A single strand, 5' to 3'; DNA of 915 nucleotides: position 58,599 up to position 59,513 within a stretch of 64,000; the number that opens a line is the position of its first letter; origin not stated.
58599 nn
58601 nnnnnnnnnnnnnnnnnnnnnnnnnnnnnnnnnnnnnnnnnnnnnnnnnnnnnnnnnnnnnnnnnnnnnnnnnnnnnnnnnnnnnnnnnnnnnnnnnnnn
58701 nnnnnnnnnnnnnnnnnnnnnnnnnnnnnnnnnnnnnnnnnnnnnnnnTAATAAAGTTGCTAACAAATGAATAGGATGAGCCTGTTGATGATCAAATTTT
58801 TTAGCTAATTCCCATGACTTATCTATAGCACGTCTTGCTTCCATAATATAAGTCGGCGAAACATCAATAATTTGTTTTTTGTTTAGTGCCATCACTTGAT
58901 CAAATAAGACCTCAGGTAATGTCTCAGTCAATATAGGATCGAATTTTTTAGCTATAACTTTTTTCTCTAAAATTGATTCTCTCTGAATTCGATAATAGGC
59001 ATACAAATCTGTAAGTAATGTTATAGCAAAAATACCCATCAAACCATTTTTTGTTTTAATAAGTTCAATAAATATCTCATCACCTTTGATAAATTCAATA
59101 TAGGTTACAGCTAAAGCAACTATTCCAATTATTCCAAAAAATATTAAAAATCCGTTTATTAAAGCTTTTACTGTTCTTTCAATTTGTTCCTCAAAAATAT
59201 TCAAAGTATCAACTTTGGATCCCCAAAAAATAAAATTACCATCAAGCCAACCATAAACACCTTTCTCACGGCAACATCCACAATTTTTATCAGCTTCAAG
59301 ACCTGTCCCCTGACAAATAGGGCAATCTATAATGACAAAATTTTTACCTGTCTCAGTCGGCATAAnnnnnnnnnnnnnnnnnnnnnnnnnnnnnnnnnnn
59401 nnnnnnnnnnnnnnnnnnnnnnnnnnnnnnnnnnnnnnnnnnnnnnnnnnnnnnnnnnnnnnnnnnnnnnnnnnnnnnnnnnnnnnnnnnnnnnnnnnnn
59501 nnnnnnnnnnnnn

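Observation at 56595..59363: ClpA-like double-ring AAA+ protein with an N-terminal zinc ribbon, a TM anchor, and no obvious ClpP-docking tripeptide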

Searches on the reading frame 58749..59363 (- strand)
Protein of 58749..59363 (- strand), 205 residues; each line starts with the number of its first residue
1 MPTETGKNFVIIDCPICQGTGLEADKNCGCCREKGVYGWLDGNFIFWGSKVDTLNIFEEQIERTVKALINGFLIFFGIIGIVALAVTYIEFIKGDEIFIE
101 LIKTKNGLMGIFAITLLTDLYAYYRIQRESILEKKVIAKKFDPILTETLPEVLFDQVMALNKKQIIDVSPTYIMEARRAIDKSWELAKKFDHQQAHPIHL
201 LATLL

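Call 10: find_homologous_proteins(query=window:58749-59363:-, max_evalue=0.001)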
Query seq(205 aa) (205 aa): 2 proteins with E <= 0.001 among 248 candidates.
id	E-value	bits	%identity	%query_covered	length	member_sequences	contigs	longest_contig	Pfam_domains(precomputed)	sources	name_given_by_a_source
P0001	2.1e-67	245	51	100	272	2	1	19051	PF02861.26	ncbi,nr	ncbi:hypothetical protein KKC06_01460, partial [Patescibacteria group bacterium]|nr:hypothetical pro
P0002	1.5e-63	233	49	100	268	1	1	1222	PF02861.26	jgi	-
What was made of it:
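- Tried and rejected: A search with the N-terminal 205 aa alone found only 2 relatives, because of the word index (call 10).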

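Call 36: find_related_loci(query=A2, collection=genome_contigs, flank=6000)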
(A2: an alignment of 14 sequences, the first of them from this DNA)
Query A2 (200 aa) in genome_contigs; peptide patterns used: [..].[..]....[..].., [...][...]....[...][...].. (x = any residue, [..] = any of these).
185 stretches matched a pattern; 13 encode a relative of the query (tblastn E <= 1e-3); 13 distinct loci.
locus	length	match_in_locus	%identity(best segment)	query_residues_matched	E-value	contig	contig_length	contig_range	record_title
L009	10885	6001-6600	49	1-200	7e-75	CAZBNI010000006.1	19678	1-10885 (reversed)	MAG TPA_asm: uncultured Gammaproteobacteria bacterium isolate binchicken_co19_652 genome assembly, contig: NODE_4322_len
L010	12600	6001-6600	50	1-200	3e-72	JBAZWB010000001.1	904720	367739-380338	MAG: Patescibacteria group bacterium isolate SO_2017_GW1_267 NODE_26_length_904720_cov_3.416747_OW334_2017, whole genome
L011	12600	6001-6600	52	1-200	4e-72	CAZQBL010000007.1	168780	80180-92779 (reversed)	MAG TPA_asm: uncultured Gammaproteobacteria bacterium isolate SRP231805_co4_93 genome assembly, contig: k141_80855, whol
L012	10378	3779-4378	48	1-200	7e-72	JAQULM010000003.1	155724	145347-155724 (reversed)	MAG: Patescibacteria group bacterium isolate STD1_130 NODE_175_length_155724_cov_7.035425_Sandtown_D1, whole genome shot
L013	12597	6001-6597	50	1-199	2e-71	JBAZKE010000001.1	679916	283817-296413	MAG: Patescibacteria group bacterium isolate SO_2017_LW4_136 scaffold_25_c1_LW137-91_2017, whole genome shotgun sequence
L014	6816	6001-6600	50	1-200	2e-71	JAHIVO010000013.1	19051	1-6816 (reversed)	MAG: Patescibacteria group bacterium isolate MM_PC_MetaG.mb.84 MM_PC_MetaG.mb.84_k141_132591, whole genome shotgun seque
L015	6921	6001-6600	50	1-200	8e-71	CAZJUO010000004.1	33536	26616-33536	MAG TPA_asm: uncultured Gammaproteobacteria bacterium isolate SRP141376_co4_277 genome assembly, contig: NODE_2338_lengt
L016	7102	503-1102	50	1-200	5e-69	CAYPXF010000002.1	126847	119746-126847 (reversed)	MAG TPA_asm: uncultured Gammaproteobacteria bacterium isolate binchicken_co17_235 genome assembly, contig: NODE_365_leng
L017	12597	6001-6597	49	1-200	2e-66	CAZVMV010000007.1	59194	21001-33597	MAG TPA_asm: uncultured Gammaproteobacteria bacterium isolate SRP173033_co2_263 genome assembly, contig: NODE_154_length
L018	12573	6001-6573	45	1-200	9e-55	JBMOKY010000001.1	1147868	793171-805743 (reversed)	MAG: Patescibacteria group bacterium isolate Betzabe_MAG010 MAG010_1, whole genome shotgun sequence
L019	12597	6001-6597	39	1-200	1e-53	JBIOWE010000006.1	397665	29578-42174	MAG: Patescibacteria group bacterium isolate MAG090 k127_1872980, whole genome shotgun sequence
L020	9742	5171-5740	42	1-200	5e-51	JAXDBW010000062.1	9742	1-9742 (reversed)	MAG: Patescibacteria group bacterium isolate POMEDNA-B28 Raw2_k127_1576112, whole genome shotgun sequence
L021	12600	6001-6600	50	1-200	3e-70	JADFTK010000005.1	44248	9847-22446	MAG: Patescibacteria group bacterium isolate B9T1L10 B9T1L10_NODE795, whole genome shotgun sequence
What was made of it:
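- Tried and rejected: It succeeded with the 14 closest sequences, which biases those loci toward one clade (call 36).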

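Call 38: search_protein_representatives(alignment_id=A1)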
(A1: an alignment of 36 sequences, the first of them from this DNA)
Query: 36 sequences, 200 profile positions. Proteins with E-value up to 0.001 (for the whole library): 459; up to 1e-10: 257; up to 1e-30: 83. The best 150 are listed.
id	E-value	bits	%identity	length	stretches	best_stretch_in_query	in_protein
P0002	6.3e-75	267.4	-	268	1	1-200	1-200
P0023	2.0e-72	259.2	-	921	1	1-199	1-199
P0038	4.3e-67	241.8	-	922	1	1-200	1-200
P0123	2.9e-62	226.0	-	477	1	3-200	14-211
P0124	2.9e-54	199.9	-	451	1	2-200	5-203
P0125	6.7e-52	192.2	-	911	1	10-199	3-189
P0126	3.4e-51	189.9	-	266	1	4-200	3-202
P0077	1.5e-50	187.8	-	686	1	4-200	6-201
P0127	1.7e-49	184.4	-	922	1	1-200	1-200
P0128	1.3e-47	178.2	-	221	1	7-200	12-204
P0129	1.8e-47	177.8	-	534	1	8-200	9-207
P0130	1.9e-47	177.6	-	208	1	2-200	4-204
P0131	7.4e-47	175.7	-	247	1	8-200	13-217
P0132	1.7e-46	174.6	-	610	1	3-198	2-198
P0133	4.8e-46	173.1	-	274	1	3-199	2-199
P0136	1.1e-45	171.9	-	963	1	6-200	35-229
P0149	2.1e-41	158.0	-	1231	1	32-200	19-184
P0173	1.6e-36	142.0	-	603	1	8-200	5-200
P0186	1.1e-33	132.7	-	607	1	6-200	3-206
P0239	1.3e-24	103.1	-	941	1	10-200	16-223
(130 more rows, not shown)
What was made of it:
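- On New CPR family defined here (zinc ribbon, 2-TM hairpin, Clp_N, dead D1, live D2, plus upstream partner): The profile finds 459 clusters at 50% identity (call 38).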

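Call 40: find_encoding_contigs(protein=P0186, flank=5000, max_places=2)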
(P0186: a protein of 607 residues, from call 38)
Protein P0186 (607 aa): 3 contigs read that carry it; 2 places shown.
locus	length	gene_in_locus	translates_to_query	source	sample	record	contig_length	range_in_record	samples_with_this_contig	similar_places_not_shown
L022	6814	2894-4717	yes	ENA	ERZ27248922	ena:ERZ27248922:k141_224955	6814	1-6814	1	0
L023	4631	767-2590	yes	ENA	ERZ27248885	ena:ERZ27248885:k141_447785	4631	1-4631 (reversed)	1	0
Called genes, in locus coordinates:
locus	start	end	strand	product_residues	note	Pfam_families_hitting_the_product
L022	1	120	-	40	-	?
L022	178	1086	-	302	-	PF00763:THF_DHG_CYH, PF02882:THF_DHG_CYH_C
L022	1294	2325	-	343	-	PF05598:DUF772, PF01609:DDE_Tnp_1, PF13751:DDE_Tnp_1_6 (weak)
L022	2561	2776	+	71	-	PF21956:DUF6922 (weak)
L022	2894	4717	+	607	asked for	PF02861:Clp_N (weak), PF04851:ResIII (weak)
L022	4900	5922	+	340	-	PF00953:Glycos_transf_4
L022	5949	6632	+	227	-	-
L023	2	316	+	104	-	?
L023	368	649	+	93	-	PF21956:DUF6922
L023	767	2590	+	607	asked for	PF02861:Clp_N (weak), PF04851:ResIII (weak)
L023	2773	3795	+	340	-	PF00953:Glycos_transf_4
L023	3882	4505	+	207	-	-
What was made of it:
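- Tried and rejected: Another is a complete D2-less gene (P0186, call 40).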

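Call 41: find_encoding_contigs(protein=P0132, flank=5000, max_places=2)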
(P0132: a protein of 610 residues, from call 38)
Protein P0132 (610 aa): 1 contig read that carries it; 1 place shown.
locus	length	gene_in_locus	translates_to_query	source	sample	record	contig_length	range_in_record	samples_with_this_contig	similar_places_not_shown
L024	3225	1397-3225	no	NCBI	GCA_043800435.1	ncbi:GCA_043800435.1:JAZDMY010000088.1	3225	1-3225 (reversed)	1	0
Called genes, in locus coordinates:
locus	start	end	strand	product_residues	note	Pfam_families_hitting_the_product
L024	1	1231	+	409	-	PF01041:DegT_DnrJ_EryC1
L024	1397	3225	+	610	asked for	PF13191:AAA_16 (faint), PF00004:AAA, PF17871:AAA_lid_9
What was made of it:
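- Tried and rejected: One example was a contig-end truncation (P0132, call 41).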

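Call 50: predict_structure(alignment_id=A1)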
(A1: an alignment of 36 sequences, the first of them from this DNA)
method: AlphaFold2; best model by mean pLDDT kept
length: 200 residues; sequences in the alignment: 36
mean_pLDDT: 85.6   pTM: 0.67
mean pLDDT of the five models: 85.6, 85.4, 84.6, 83.5, 82.5
residues with pLDDT >= 90: 77; 70-90: 104; 50-70: 18; < 50: 1
segments of 3 or more residues with pLDDT < 50: none
pLDDT, mean of each block of 10 residues (from residue 1): 79 93 91 93 92 87 86 86 86 72 71 83 78 68 90 96 91 89 94 88
secondary structure, 60 per line:
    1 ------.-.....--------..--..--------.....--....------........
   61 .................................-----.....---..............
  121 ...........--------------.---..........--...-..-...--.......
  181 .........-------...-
elements in order: E9-13 E36-40 E43-46 H53-93 H99-103 H107-131 H150-159 H174-189
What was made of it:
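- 59226..59339 (-): N-terminal zinc-ribbon module (residues ~9-46). Knuckle 1 is C14-P-I-C17-Q-G-T-G (CxxCxGxG). Knuckle 2 is C28-G-C-C31-R-E-K-G. AF2 gives short beta-strands with pLDDT ~90 (call 50).
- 58989..59045 (-): TM2 (residues ~107-125, '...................'), followed by a K/R-rich stretch. It returns the chain to the cytoplasm. AF2 helix 107-131 (call 50).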

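Call 54: fold_search(model_id=the predicted structure, library=pdb)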
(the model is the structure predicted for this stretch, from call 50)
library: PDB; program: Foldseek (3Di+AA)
matches with E <= 10: 16; with E <= 0.001: 0
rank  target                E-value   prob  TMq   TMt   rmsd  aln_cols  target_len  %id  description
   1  2bx9_A                2.8e-01  0.89  0.15  0.49   2.2        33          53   30  Crystal structure of B.subtilis Anti-TRAP protein, an antagonist of TRAP-RNA interactions (released 2005-11-30)
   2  3ld0_2                5.1e-01  0.47  0.14  0.47   7.8        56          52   23  Crystal structure of B.licheniformis Anti-TRAP protein, an antagonist of TRAP-RNA interactions (released 2010-02-23)
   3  7olc_Lh               1.2e+00  0.12  0.20  0.30  16.9       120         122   15  Thermophilic eukaryotic 80S ribosome at idle POST state (released 2022-01-26)
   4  5t16_K                4.2e+00  0.04  0.17  0.23  14.1       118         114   16  Crystal structure of yeast RNase III (Rnt1p) complexed with a non-hydrolyzable RNA substrate analog (released 2017-02-08)
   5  7tgh_R                5.1e+00  0.06  0.19  0.25   6.7        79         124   14  Cryo-EM structure of respiratory super-complex CI+III2 from Tetrahymena thermophila (released 2022-04-06)
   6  4jav_A                7.1e+00  0.13  0.28  0.24   6.8        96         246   12  Structural basis of a rationally rewired protein-protein interface (HK853wt and RR468mutant V13P, L14I, I17M and N21V) (released 2013-09-04)
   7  9asc_A                7.1e+00  0.08  0.27  0.18  10.4       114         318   10  Cryo-EM Structure of the Glycosyltransferase ArnC from Salmonella enterica in the UDP-bound State Determined on Talos  (released 2025-02-05)
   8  6eyd_D                7.1e+00  0.03  0.21  0.05  16.3       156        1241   12  Structure of Mycobacterium smegmatis RNA polymerase Sigma-A holoenzyme (released 2018-12-12)
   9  8i9p_Lh               7.6e+00  0.03  0.19  0.28  16.6       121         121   17  Cryo-EM structure of a Chaetomium thermophilum pre-60S ribosomal subunit - State Mak16 (released 2023-05-17)
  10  7lv8_A                8.1e+00  0.05  0.12  0.24  15.1        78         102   12  Structure of the Marseillevirus nucleosome (released 2021-05-05)
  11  3g6b_A                8.6e+00  0.11  0.26  0.25   4.4        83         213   20  Crystal structure of a Soluble Chemoreceptor from Thermotoga maritima Asn217Ile mutant (released 2009-07-28)
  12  6s1k_E                8.6e+00  0.07  0.17  0.33   8.8        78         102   13  E. coli Core Signaling Unit, carrying QQQQ receptor mutation (released 2020-01-22)
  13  6z1p_As               9.2e+00  0.04  0.28  0.24  11.7       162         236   10  Structure of the mitochondrial ribosome from Tetrahymena thermophila (released 2020-06-24)
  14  2ch7_A                9.2e+00  0.02  0.16  0.11  16.4       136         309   12  Crystal structure of the cytoplasmic domain of a bacterial chemoreceptor from Thermotoga maritima (released 2006-04-18)
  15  9nyd_C                9.8e+00  0.06  0.23  0.16   7.1        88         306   10  Cryo-EM structure of the glycosyltransferase GtrB in the pre-catalysis and product-bound state (released 2025-12-17)
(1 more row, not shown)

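Call 72: search_protein_families(library=pfam, alignment_id=A1, max_evalue=1)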
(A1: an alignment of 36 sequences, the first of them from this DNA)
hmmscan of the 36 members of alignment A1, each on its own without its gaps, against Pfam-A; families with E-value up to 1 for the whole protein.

A. member 1, seq(200 aa): 1 family
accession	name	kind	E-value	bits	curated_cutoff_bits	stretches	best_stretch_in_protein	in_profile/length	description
PF19662.4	DUF6165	-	0.12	12.5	27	0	84-106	16-38/134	Family of unknown function (DUF6165)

B. families by the number of members that match (of 36 scanned): 53 families (the first 25 are shown)
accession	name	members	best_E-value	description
PF00684.25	DnaJ_CXXCXGXG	21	0.00025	DnaJ central domain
PF15777.11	Anti-TRAP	14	0.00025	Tryptophan RNA-binding attenuator protein inhibitory protein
PF17302.8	DUF5351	11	0.025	Family of unknown function (DUF5351)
PF23733.2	GRXCR1-2_C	6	0.0079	GRXCR1/2, C-terminal domain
PF18912.6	DZR_2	6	0.0099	Double zinc ribbon domain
PF25436.1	BSD2_CRD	4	0.011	BSD2 cysteine rich domain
PF11683.13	DUF3278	3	0.0021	Protein of unknown function (DUF3278)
PF01155.25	HypA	2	0.027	Hydrogenase/urease nickel incorporation, metallochaperone, hypA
PF22571.1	LiaI-LiaF-TM_PspC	2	0.041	PspC transmembrane region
PF04921.20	XAP5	1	0.00015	XAP5, circadian clock regulator C-terminal domain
PF20376.4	DUF6671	1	0.0052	Domain of unknown function (DUF6671)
PF03189.18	Otopetrin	1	0.0067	Otopetrin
PF10571.15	UPF0547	1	0.0081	Uncharacterised protein family UPF0547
PF14369.11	Zn_ribbon_19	1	0.0091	zinc-ribbon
PF00335.26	Tetraspanin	1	0.016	Tetraspanin family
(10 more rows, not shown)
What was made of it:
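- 59226..59339 (-): PF00684 DnaJ_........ hits 21/36 and Anti-TRAP PF15777 hits 14/36 family N-termini, best E 2.5e-4 (call 72).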
